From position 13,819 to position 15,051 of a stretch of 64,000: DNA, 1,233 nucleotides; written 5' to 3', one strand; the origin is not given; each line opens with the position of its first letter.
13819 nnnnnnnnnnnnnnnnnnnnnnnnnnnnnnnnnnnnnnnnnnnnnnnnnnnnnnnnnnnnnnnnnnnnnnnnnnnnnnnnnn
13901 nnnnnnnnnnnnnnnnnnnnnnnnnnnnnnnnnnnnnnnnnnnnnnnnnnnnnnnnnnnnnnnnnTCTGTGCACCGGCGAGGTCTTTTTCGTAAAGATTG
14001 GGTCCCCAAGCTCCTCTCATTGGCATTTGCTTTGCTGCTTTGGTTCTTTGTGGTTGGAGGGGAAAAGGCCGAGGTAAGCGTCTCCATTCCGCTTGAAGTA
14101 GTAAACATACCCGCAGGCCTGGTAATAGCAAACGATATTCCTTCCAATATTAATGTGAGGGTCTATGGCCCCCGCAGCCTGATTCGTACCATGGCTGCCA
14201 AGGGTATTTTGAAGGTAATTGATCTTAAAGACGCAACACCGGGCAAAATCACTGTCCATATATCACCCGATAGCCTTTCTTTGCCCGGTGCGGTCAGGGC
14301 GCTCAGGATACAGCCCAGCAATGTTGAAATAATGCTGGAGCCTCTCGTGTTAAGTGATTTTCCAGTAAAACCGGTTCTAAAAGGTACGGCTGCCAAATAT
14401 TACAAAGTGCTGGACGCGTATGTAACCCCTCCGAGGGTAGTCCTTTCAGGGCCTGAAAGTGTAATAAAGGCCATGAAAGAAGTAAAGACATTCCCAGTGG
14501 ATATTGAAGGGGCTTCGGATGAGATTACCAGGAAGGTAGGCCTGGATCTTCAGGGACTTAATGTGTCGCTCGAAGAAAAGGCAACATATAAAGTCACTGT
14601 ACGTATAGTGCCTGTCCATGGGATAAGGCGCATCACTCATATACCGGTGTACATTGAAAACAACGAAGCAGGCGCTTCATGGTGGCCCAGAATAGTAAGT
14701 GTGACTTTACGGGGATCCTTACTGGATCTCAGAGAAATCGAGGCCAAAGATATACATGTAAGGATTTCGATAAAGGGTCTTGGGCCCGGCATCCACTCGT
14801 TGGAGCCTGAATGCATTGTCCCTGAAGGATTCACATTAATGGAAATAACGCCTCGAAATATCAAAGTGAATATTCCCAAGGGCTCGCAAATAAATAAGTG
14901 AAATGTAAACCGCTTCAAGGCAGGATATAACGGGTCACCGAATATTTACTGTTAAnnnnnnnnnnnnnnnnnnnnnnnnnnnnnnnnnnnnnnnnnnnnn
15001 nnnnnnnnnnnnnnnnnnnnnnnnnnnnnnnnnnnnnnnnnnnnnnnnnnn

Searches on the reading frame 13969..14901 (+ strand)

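Call 73: search_protein_families(library=pfam, proteins=[window:13969-14901:+], max_evalue=0.00001)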
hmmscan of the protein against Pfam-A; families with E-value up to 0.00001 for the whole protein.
window:13969-14901:+ (310 aa): 1 family
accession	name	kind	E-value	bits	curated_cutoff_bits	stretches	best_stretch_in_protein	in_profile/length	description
PF07949.17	YbbR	-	1.6e-24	86.4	22.3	2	131-211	1-81/81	YbbR-like protein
